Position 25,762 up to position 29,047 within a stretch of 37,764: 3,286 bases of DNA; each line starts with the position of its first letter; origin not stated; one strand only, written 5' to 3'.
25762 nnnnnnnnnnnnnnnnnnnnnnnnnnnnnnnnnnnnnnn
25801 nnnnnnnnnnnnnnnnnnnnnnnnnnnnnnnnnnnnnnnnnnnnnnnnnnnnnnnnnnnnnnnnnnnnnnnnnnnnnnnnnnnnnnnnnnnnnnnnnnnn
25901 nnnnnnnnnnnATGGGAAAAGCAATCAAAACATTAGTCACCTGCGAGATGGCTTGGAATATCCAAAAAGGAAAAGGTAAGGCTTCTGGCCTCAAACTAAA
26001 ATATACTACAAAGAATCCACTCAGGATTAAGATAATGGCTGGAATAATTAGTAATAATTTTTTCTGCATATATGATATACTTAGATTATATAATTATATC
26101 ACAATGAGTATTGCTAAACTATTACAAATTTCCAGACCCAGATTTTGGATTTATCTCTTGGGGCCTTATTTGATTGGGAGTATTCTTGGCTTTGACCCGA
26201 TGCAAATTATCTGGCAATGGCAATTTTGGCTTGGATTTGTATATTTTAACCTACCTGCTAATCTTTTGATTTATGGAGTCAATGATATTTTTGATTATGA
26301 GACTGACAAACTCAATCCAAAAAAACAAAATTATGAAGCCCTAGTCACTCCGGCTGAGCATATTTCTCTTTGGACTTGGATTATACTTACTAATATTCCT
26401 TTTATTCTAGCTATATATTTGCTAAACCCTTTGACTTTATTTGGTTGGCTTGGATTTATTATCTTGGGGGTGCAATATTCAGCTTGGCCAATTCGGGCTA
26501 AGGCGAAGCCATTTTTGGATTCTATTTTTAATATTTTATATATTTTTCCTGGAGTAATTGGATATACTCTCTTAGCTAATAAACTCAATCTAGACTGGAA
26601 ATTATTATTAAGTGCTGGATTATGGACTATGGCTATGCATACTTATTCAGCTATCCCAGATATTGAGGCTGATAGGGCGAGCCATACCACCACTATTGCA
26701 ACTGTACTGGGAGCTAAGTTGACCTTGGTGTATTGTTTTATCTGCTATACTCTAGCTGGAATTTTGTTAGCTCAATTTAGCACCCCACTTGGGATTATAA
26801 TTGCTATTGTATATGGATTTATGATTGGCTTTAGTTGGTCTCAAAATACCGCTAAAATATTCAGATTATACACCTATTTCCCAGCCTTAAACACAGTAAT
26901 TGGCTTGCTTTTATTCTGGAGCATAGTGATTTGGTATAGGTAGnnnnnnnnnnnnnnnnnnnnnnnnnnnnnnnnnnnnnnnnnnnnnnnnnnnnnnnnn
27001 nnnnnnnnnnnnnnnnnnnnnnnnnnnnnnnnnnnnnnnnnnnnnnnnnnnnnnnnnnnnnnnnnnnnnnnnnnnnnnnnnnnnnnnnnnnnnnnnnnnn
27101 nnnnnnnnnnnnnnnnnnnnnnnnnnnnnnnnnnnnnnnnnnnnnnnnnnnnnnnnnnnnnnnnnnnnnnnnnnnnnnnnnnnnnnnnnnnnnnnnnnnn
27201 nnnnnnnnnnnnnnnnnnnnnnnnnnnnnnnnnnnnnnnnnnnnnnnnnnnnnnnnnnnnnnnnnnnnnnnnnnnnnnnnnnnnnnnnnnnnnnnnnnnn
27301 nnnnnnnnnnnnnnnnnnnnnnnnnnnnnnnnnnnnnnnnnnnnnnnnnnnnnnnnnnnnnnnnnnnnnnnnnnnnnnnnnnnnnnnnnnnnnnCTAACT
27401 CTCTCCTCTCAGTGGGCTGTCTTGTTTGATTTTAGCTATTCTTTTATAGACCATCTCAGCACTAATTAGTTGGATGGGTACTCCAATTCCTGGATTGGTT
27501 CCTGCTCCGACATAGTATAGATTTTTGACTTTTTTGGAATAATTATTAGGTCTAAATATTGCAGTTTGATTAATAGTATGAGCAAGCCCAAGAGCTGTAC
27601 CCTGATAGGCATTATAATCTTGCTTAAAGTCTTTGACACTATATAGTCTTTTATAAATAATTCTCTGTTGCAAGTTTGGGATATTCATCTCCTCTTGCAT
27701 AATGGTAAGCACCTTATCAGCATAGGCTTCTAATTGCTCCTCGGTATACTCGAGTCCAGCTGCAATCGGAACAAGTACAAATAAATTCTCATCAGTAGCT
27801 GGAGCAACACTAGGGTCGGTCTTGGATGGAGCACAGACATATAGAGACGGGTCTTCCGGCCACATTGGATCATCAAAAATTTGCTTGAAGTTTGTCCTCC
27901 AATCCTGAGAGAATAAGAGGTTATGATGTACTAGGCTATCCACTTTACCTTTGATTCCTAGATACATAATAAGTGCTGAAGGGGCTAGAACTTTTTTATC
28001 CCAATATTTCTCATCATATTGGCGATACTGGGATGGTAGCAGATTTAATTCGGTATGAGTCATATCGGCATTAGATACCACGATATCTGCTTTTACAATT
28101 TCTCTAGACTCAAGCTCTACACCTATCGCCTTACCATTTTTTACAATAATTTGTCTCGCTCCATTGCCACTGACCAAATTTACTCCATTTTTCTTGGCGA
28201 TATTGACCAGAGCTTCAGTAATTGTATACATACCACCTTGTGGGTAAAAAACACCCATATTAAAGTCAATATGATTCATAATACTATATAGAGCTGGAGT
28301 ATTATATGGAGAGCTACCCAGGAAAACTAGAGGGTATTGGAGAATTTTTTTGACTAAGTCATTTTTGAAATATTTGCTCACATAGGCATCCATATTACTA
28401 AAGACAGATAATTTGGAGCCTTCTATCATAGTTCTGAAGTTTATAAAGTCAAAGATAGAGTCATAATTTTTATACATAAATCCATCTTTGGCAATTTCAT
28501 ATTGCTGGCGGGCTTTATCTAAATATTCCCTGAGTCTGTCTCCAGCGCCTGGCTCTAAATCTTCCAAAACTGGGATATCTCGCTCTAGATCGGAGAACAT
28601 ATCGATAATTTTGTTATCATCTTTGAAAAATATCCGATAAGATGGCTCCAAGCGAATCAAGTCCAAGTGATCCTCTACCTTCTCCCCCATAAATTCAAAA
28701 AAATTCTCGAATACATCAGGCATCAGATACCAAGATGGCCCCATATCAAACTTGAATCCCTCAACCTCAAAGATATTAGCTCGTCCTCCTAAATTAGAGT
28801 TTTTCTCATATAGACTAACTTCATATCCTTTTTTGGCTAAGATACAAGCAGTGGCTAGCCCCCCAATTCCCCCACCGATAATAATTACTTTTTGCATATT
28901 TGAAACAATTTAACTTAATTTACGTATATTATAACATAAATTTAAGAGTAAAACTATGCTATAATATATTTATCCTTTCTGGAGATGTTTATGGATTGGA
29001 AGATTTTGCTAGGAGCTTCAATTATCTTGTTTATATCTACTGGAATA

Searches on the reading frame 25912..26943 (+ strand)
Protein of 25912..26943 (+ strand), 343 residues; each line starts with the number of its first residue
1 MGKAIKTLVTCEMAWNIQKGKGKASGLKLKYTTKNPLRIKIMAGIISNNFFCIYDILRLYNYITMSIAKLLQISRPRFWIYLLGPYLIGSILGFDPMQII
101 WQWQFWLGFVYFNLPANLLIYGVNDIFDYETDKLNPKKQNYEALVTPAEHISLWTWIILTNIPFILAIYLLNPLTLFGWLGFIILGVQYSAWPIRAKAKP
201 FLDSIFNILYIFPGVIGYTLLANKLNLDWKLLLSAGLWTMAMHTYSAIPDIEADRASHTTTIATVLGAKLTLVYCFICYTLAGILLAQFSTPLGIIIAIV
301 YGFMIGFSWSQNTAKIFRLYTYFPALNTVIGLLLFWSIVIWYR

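Call 8: search_protein_families(library=pfam, proteins=[window:25912-26943:+])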
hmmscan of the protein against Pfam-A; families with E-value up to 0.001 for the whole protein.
window:25912-26943:+ (343 aa): 1 family
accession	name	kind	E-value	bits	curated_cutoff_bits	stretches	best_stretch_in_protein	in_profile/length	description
PF01040.23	UbiA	-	2e-19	70.3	34.2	1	103-310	19-230/250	UbiA prenyltransferase family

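Call 32: search_protein_families(library=ncbifam, proteins=[window:25912-26943:+], max_evalue=0.00001)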
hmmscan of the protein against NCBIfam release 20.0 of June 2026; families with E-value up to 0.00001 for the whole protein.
window:25912-26943:+ (343 aa): 10 families
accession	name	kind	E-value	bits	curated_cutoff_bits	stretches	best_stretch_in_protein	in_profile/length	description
NF009516.0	PRK12875.1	equivalog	5.9e-77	258.6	205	1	64-338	14-285/292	prenyltransferase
NF010119.0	PRK13595.1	equivalog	9.1e-45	153.4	248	1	63-331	8-275/292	prenyltransferase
NF009608.0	PRK13105.1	equivalog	5.2e-42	144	217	1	65-334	7-281/291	prenyltransferase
TIGR01475.1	ubiA_other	subfamily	1.1e-10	41.4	180.8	1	122-340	54-278/282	UbiA-like polyprenyltransferase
NF009523.0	PRK12884.1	equivalog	6.4e-08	32.1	269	1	121-305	54-232/279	prenyltransferase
NF009525.0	PRK12887.1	equivalog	8e-08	32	226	1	107-284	57-241/310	homogentisate phytyltransferase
NF041585.1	MqnP_Cj_Hp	exception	1.8e-07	30.9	375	1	112-303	48-237/281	menaquinone biosynthesis prenyltransferase MqnP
NF009515.0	PRK12874.1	equivalog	4e-07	29.7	392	1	106-293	50-234/291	4-hydroxybenzoate polyprenyltransferase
NF009609.0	PRK13106.1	equivalog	7.8e-07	28.8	349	1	124-298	69-250/301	prenyltransferase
NF009522.0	PRK12883.1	equivalog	3.2e-06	26.8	353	1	122-285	55-212/279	geranylgeranylglycerol-phosphate geranylgeranyltransferase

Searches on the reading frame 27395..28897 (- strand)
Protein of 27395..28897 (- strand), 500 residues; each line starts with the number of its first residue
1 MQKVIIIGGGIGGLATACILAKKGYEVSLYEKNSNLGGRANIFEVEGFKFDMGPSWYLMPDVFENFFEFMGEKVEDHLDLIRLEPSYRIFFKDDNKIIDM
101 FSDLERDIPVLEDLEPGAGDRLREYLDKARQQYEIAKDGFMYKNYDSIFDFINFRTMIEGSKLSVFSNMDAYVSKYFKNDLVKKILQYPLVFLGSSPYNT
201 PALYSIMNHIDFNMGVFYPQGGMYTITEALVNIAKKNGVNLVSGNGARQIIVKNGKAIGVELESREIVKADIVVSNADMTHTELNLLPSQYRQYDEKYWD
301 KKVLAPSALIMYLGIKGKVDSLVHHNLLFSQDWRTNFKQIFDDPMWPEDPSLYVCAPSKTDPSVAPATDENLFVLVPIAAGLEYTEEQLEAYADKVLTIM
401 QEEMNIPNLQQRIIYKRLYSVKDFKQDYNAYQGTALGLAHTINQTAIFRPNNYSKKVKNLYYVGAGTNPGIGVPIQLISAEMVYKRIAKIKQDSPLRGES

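Call 12: search_protein_families(library=pfam, proteins=[window:27395-28897:-])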
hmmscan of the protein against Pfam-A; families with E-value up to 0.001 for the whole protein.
window:27395-28897:- (500 aa): 8 families
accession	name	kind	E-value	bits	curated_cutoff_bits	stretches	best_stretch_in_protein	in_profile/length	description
PF01593.30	Amino_oxidase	-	7.7e-23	81.9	19.8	1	11-474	1-429/443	Flavin containing amine oxidoreductase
PF13450.12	NAD_binding_8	-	4.2e-17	62.6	21.9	1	6-71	1-66/68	NAD(P)-binding Rossmann-like domain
PF01266.30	DAO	-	1.6e-11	44.7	27.9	1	3-37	1-35/353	FAD dependent oxidoreductase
PF07992.20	Pyr_redox_2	-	8.4e-07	29.1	26.1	1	3-36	2-35/291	Pyridine nucleotide-disulphide oxidoreductase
PF03486.20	HI0933_like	-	8.7e-07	29.1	50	1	3-38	2-37/244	HI0933-like protein Rossmann domain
PF00890.30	FAD_binding_2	-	7.5e-06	25.8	20.4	1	4-39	2-37/414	FAD binding domain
PF12831.13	FAD_oxidored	-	5.9e-05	23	27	1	4-40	2-38/416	FAD dependent oxidoreductase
PF00070.33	Pyr_redox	-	0.00018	22.4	22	0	3-37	1-35/82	Pyridine nucleotide-disulphide oxidoreductase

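Call 32: search_protein_families(library=ncbifam, proteins=[window:27395-28897:-], max_evalue=0.00001)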
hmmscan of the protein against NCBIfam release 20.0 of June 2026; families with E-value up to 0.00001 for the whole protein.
window:27395-28897:- (500 aa): 37 families (the best 25 are shown)
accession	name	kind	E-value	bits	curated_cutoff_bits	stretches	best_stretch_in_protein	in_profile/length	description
NF058655.1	CrtID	equivalog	5.8e-195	648.7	640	1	4-483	1-477/478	bifunctional phytoene desaturase/3,4-desaturase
TIGR02734.1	crtI_fam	subfamily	1.2e-149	499.3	238.1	1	4-493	1-494/504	phytoene desaturase family protein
NF042421.1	hydcarot_desat_CrtD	equivalog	8.4e-82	275.2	500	1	1-487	1-483/487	1-hydroxycarotenoid 3,4-desaturase CrtD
NF045637.1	carotdesatCrtDProt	equivalog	2.1e-71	240.9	580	1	4-487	1-482/485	1-hydroxycarotenoid 3,4-desaturase CrtD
TIGR02730.1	carot_isom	equivalog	7.1e-33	114.2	586.9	1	4-488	3-489/493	carotenoid isomerase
NF045689.1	BCarotKetCrtO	equivalog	6.3e-32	110.9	1000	2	348-471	385-521/563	beta-carotene ketolase CrtO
TIGR02733.1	desat_CrtD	equivalog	3.7e-25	88.6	549.7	1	2-488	2-489/492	C-3',4' desaturase CrtD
NF005560.0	PRK07233.1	equivalog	2.2e-13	49.8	252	1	3-50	2-49/435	hypothetical protein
TIGR03467.1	HpnE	equivalog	1.9e-11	44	283.05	1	4-54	1-53/430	hydroxysqualene dehydroxylase HpnE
NF045599.1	bili_reduct_long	exception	7.1e-10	37.7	750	1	2-52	382-432/641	bilirubin reductase, long form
NF005548.0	PRK07208.1-4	equivalog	3.4e-09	35.8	389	1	1-57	3-59/488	hypothetical protein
TIGR00562.1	proto_IX_ox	equivalog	1.9e-08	33.3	97.85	1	1-55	2-58/470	protoporphyrinogen oxidase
NF005547.0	PRK07208.1-3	equivalog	3.1e-08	32.8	380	1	2-55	5-58/465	hypothetical protein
NF005545.0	PRK07208.1-1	equivalog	4.1e-08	32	451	1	3-56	9-63/504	hypothetical protein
TIGR02732.1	zeta_caro_desat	equivalog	4.2e-08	32.5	622.15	1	3-80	1-76/474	9,9'-di-cis-zeta-carotene desaturase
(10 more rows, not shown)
